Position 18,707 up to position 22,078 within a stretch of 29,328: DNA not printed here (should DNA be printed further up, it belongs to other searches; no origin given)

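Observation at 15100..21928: Lower-GC, differently codon-biased block encoding coupled TPR + Big_2 proteins and a giant membrane-anchored double-PstS-like protein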

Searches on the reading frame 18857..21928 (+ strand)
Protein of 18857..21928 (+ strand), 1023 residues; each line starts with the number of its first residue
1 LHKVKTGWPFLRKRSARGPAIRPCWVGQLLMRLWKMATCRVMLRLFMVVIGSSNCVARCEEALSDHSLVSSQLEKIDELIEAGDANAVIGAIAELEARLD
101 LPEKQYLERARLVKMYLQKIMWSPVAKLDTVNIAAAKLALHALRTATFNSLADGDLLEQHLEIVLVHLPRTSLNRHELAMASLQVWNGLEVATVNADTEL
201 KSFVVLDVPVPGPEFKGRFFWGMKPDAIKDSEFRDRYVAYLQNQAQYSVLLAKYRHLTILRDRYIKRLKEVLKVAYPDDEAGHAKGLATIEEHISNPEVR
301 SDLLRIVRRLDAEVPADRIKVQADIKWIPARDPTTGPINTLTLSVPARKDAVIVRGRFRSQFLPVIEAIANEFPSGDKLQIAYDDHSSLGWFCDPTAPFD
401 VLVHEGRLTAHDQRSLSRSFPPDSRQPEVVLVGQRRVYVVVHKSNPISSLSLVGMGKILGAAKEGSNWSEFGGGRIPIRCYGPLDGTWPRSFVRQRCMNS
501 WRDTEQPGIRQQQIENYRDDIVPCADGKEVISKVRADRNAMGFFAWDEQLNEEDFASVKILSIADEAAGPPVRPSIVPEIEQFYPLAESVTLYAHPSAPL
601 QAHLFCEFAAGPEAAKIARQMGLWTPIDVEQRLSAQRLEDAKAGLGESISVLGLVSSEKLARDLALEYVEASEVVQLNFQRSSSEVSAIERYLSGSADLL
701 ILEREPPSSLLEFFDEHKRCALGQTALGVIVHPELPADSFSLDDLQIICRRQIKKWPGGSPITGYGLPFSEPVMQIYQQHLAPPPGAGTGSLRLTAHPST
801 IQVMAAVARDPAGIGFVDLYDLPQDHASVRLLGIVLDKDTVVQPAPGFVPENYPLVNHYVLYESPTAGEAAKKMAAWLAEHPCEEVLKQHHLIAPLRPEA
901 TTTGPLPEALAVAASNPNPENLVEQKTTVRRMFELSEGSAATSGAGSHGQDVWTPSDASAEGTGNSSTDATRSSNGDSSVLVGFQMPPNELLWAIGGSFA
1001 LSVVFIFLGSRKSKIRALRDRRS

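Call 4: search_protein_families(library=pfam, proteins=[window:18857-21928:+], max_evalue=1)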
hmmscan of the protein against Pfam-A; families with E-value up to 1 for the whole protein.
window:18857-21928:+ (1023 aa): 2 families
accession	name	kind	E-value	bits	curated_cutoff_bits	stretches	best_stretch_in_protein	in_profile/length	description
PF12849.12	PBP_like_2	-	2.4e-07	31.2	27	1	647-879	10-264/267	PBP superfamily domain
PF13531.11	SBP_bac_11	-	0.0024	18.1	25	1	528-622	145-225/227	Bacterial extracellular solute-binding protein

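Call 5: search_protein_families(library=ncbifam, proteins=[window:18857-21928:+], max_evalue=1)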
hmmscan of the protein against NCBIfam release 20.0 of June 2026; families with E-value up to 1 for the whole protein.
window:18857-21928:+ (1023 aa): 1 family
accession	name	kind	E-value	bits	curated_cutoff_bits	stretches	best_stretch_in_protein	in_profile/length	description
NF041205.1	VdcD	equivalog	0.054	13.4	30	1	482-512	15-44/70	non-oxidative hydroxyarylic acid decarboxylases subunit D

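Call 9: find_homologous_proteins(query=window:18857-21928:+)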
Query window:18857-21928:+ (1023 aa): 1 proteins with E <= 0.001 among 8000 candidates.
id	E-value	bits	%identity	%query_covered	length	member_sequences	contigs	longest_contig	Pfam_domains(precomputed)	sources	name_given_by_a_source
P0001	0.0e+0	2242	100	97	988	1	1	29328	PF12849.13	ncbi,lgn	-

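Call 32: search_protein_representatives(protein=window:18962-21928:+)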
Query: 988 residues. Proteins with E-value up to 0.001 (for the whole library): 406; up to 1e-10: 244; up to 1e-30: 107. The best 150 are listed.
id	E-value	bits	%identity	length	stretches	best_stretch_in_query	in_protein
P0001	0.0e+00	2242.0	100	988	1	1-988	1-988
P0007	3.2e-144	498.7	47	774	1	295-876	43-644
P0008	1.2e-124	433.9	42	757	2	290-668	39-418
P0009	1.1e-111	391.0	40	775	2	308-776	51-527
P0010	9.6e-107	374.7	40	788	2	304-668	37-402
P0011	3.4e-98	346.4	42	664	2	368-748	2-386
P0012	5.2e-95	335.8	38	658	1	297-862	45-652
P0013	1.1e-94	334.7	39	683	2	280-679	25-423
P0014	8.7e-90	318.5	44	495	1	305-669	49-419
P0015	1.1e-87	311.6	39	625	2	308-673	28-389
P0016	8.8e-87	308.6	37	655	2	310-722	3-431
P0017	1.3e-85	304.7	44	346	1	331-666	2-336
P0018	2.7e-79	283.8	35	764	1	313-868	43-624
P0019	2.5e-75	270.7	39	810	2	398-744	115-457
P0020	1.5e-73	264.8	36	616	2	306-684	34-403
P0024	1.5e-65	238.3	32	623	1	328-871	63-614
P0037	3.7e-51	190.7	27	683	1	31-589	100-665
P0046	3.9e-48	180.7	37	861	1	496-867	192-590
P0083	1.1e-36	142.7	32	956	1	364-845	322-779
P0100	4.0e-33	131.0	28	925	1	361-844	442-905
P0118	2.7e-29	118.3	31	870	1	363-747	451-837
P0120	3.1e-29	118.1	30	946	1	359-845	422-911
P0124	3.0e-28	114.9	32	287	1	29-282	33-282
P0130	2.1e-27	112.0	30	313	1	23-283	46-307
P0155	1.5e-23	99.3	30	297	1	29-282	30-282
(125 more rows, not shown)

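Call 34: search_protein_families(library=pfam, proteins=[P0007, P0008, P0009, P0037, P0083, P0100, P0120, P0118, P0124, P0130], max_evalue=0.01)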
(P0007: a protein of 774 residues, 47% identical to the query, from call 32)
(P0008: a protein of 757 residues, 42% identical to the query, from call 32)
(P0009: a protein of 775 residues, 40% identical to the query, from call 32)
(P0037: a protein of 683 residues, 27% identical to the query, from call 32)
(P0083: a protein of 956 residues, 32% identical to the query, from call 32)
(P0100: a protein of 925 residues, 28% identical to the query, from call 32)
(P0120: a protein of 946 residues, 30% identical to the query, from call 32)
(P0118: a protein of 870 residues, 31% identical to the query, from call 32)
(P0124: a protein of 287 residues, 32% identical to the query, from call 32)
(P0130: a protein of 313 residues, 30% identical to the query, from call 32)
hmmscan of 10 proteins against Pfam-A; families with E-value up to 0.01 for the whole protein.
P0007 (774 aa): 3 families
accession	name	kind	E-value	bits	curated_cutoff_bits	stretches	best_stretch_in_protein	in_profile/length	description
PF12849.12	PBP_like_2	-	2.2e-23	83.8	27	2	355-608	4-265/267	PBP superfamily domain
PF13531.11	SBP_bac_11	-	2.2e-06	28.1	25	1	408-617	43-223/227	Bacterial extracellular solute-binding protein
PF13343.11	SBP_bac_6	-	0.00012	22.1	24.6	0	577-634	173-233/245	Bacterial extracellular solute-binding protein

P0008 (757 aa): 2 families
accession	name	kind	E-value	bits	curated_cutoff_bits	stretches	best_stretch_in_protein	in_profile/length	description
PF12849.12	PBP_like_2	-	1.4e-18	68.1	27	1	376-614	24-264/267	PBP superfamily domain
PF13531.11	SBP_bac_11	-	1.9e-06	28.3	25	0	281-337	172-225/227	Bacterial extracellular solute-binding protein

P0009 (775 aa): 2 families
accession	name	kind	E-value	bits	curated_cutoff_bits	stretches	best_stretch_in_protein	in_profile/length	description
PF12849.12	PBP_like_2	-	7e-27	95.3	27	2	396-614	51-264/267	PBP superfamily domain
PF13531.11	SBP_bac_11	-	1.1e-08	35.6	25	2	434-627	74-226/227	Bacterial extracellular solute-binding protein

P0037 (683 aa): 1 family
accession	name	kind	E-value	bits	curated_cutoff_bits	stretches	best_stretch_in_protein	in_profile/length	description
PF12849.12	PBP_like_2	-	8.7e-07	29.4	27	1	398-652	19-265/267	PBP superfamily domain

P0083 (956 aa): 3 families
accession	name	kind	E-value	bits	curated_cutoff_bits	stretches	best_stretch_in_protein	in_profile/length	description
PF12849.12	PBP_like_2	-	7.5e-37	128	27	2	273-513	10-266/267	PBP superfamily domain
PF13531.11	SBP_bac_11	-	8.3e-11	42.5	25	1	281-524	7-226/227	Bacterial extracellular solute-binding protein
PF12727.12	PBP_like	-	3.3e-06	26.8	27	1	292-399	2-107/193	PBP superfamily domain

P0100 (925 aa): 2 families
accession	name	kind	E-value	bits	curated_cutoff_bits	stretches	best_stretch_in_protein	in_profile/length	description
PF12849.12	PBP_like_2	-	8.5e-34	118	27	2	669-903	6-262/267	PBP superfamily domain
PF00226.36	DnaJ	-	4.6e-07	30.3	27.8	1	22-86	1-63/63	DnaJ domain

P0120 (946 aa): 2 families
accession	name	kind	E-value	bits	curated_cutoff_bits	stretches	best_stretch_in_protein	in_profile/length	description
PF12849.12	PBP_like_2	-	6.6e-39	134.7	27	2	377-623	9-266/267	PBP superfamily domain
PF13646.12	HEAT_2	-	3.9e-08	33.9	27.7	1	274-349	2-78/88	HEAT repeats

P0118 (870 aa): 1 family
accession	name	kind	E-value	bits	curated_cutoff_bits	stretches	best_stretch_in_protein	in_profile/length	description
PF12849.12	PBP_like_2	-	6e-16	59.4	27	2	404-655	11-264/267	PBP superfamily domain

P0124 (287 aa): 0 families

P0130 (313 aa): 0 families

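Call 36: find_homologous_proteins(query=A2, max_evalue=1e-10)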
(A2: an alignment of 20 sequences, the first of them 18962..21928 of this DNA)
Query A2 (20 sequences) (988 aa, profile of the alignment): 1 proteins with E <= 1e-10 among 8000 candidates.
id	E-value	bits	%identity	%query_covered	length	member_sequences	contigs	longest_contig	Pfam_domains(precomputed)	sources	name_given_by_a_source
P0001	3.7e-236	804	100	100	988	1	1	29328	PF12849.13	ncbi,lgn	-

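Call 53: find_encoding_contigs(protein=P0001, flank=10000)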
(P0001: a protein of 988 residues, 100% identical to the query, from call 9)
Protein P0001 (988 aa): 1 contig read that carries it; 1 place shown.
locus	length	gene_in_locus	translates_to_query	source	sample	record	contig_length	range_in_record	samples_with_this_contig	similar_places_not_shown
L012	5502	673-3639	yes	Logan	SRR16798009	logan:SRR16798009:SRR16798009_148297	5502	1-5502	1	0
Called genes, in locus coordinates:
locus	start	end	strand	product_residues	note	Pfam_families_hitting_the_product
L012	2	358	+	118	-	?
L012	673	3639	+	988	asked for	PF12849:PBP_like_2 (faint)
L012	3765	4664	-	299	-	PF13646:HEAT_2 (weak), PF03130:HEAT_PBS (faint), PF13646:HEAT_2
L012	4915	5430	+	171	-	-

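Call 70: search_protein_families(library=padloc, proteins=[window:18962-21928:+], max_evalue=0.01)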
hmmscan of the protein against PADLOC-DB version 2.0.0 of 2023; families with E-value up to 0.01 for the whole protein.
window:18962-21928:+ (988 aa): 0 families

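Call 71: predict_structure(alignment_id=A5)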
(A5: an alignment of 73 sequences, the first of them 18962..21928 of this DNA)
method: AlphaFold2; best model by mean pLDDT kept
length: 988 residues; sequences in the alignment: 73
mean_pLDDT: 80.6   pTM: 0.63
mean pLDDT of the five models: 80.6, 80.0, 79.8, 79.2, 79.2
residues with pLDDT >= 90: 550; 70-90: 211; 50-70: 63; < 50: 164
segments of 3 or more residues with pLDDT < 50: 1-28, 276-305, 865-951, 972-988
pLDDT, mean of each block of 10 residues (from residue 1): 37 40 46 79 93 92 76 75 84 82 78 66 70 66 75 80 79 85 84 92 89 81 77 72 75 77 74 56 41 37 58 94 95 98 96 91 91 95 95 98 98 97 89 95 97 95 92 90 97 98 98 92 97 96 93 98 97 98 95 94 97 98 97 97 97 96 96 92 95 97 96 96 95 96 93 87 98 98 95 96 94 93 97 98 95 95 54 38 39 36 32 33 34 34 36 55 53 42 34
secondary structure, 60 per line:
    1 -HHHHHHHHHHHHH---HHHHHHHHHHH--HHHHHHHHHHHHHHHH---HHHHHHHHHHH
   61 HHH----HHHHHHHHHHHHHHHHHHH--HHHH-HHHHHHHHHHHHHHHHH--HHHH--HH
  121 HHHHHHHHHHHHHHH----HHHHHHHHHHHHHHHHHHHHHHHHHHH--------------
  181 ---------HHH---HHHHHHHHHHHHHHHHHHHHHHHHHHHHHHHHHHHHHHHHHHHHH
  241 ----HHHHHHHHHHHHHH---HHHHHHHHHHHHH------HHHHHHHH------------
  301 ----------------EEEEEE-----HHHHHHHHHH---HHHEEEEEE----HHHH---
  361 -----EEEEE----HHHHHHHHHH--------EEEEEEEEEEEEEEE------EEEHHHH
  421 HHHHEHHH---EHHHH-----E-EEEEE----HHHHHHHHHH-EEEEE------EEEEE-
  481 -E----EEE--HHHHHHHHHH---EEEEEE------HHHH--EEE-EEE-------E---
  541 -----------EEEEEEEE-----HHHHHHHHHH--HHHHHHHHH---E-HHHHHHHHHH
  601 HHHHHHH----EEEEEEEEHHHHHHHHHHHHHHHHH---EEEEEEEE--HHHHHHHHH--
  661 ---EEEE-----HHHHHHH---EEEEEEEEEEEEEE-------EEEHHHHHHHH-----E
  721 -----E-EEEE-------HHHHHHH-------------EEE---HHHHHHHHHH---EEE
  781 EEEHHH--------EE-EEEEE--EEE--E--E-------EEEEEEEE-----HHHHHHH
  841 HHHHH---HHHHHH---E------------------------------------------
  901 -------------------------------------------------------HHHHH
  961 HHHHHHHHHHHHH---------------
elements in order (helices of 4 or more, strands of 3 or more residues): H2-14 H18-28 H31-46 H50-63 H68-86 H89-92 H94-110 H113-116 H119-135 H140-166 H196-240 H245-258 H262-274 H281-288 E317-322 H328-337 E344-349 H354-357 E366-370 H375-384 E393-407 E414-416 H417-424 H433-436 E444-448 H453-462 E464-468 E475-479 E487-489 H492-501 E505-510 H517-520 E523-525 E527-529 E552-559 H565-574 H577-585 H591-607 E612-619 H620-636 E640-647 H650-658 E664-667 H673-679 E683-696 E704-706 H707-714 E728-731 H739-745 E759-761 H765-774 E778-783 E798-802 E805-807 E821-828 H834-845 H849-854 H956-973

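Call 74: fold_search(model_id=the predicted structure, library=pdb)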
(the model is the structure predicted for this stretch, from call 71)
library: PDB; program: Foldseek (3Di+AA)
matches with E <= 10: 1305; with E <= 0.001: 440
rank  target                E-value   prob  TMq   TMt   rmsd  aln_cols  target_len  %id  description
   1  9l8j_B                3.1e-12  1.00  0.17  0.49   7.3       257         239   17  Crystal structure of a putative phosphate binding protein from Synechocystis sp. PCC 6803 reveals an evolutionary hots (released 2025-12-31)
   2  4gd5_A                3.3e-12  1.00  0.15  0.48   9.1       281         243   18  X-ray Crystal Structure of a Putative Phosphate ABC Transporter Substrate-Binding Protein with Bound Phosphate from Cl (released 2012-08-15)
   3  1twy_A                7.3e-12  1.00  0.21  0.71   4.7       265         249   16  Crystal structure of an ABC-type phosphate transport receptor from Vibrio cholerae (released 2004-12-21)
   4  4omb_A                8.9e-12  1.00  0.18  0.47   7.0       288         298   17  Phosphate binding protein (released 2014-12-10)
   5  4q8r                  8.9e-12  1.00  0.16  0.50   8.9       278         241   18  Crystal structure of a Phosphate Binding Protein (PBP-1) from Clostridium perfringens (released 2014-11-05)
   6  4exl_B                1.0e-11  1.00  0.19  0.58   5.8       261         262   18  Crystal structure of phosphate ABC transporter, periplasmic phosphate-binding protein PstS 1 (PBP1) from Streptococcus (released 2012-05-30)
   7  1twy_E                1.1e-11  1.00  0.20  0.69   4.9       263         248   16  Crystal structure of an ABC-type phosphate transport receptor from Vibrio cholerae (released 2004-12-21)
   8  9l8j_A                1.4e-11  1.00  0.16  0.47   7.5       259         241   17  Crystal structure of a putative phosphate binding protein from Synechocystis sp. PCC 6803 reveals an evolutionary hots (released 2025-12-31)
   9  4exl_D                1.5e-11  1.00  0.18  0.55   6.2       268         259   17  Crystal structure of phosphate ABC transporter, periplasmic phosphate-binding protein PstS 1 (PBP1) from Streptococcus (released 2012-05-30)
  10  9l8j_D                1.8e-11  1.00  0.17  0.51   7.1       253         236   17  Crystal structure of a putative phosphate binding protein from Synechocystis sp. PCC 6803 reveals an evolutionary hots (released 2025-12-31)
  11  4jwo                  2.2e-11  1.00  0.22  0.64   7.2       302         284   17  The crystal structure of a possible phosphate binding protein from Planctomyces limnophilus DSM 3776 (released 2013-04-24)
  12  1twy_F                2.3e-11  1.00  0.19  0.64   4.9       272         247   16  Crystal structure of an ABC-type phosphate transport receptor from Vibrio cholerae (released 2004-12-21)
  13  4exl_A                2.6e-11  1.00  0.18  0.54   6.3       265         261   18  Crystal structure of phosphate ABC transporter, periplasmic phosphate-binding protein PstS 1 (PBP1) from Streptococcus (released 2012-05-30)
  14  1twy_B                2.6e-11  1.00  0.18  0.55   6.9       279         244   14  Crystal structure of an ABC-type phosphate transport receptor from Vibrio cholerae (released 2004-12-21)
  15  4n13                  3.1e-11  1.00  0.22  0.77   3.5       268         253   13  Crystal Structure of PstS (BB_0215) from Borrelia burgdorferi (released 2014-01-22)
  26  6wb6_A                5.1e-09  1.00  0.16  0.22  23.5       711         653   10  2.05 A resolution structure of transferrin 1 from Manduca sexta (released 2020-11-25)
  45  9ilw_A                7.1e-08  1.00  0.14  0.24  19.5       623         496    9  Crystal structure of the periplasmic domain of sensor protein EvgS from Escherichia coli str. K-12 substr. MG1655 (released 2025-07-09)
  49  6wb6_B                1.1e-07  1.00  0.17  0.23  23.8       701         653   11  2.05 A resolution structure of transferrin 1 from Manduca sexta (released 2020-11-25)
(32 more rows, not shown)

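Call 86: find_encoding_contigs(protein=P0007, flank=10000, max_places=3)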
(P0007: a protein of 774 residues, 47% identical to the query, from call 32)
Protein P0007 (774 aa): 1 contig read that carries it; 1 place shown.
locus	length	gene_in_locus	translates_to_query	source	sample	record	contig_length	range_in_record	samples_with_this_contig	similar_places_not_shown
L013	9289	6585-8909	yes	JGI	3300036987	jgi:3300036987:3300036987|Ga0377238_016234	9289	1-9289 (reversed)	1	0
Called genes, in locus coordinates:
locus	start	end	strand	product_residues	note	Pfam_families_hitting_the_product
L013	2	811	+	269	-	?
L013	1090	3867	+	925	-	PF07719:TPR_2 (faint), PF13428:TPR_14 (faint), PF13432:TPR_16 (faint), PF14559:TPR_19 (faint), PF13174:TPR_6 (faint), PF13525:YfiO (faint)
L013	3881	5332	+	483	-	-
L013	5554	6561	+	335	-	PF12796:Ank_2, PF13606:Ank_3 (faint), PF13637:Ank_4 (weak), PF23745:ANK_LRRK2 (faint), PF13857:Ank_5, PF00023:Ank (weak), PF12796:Ank_2, PF13637:Ank_4 (weak), +1 more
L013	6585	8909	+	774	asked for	PF13531:SBP_bac_11 (faint), PF12849:PBP_like_2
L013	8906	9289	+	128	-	?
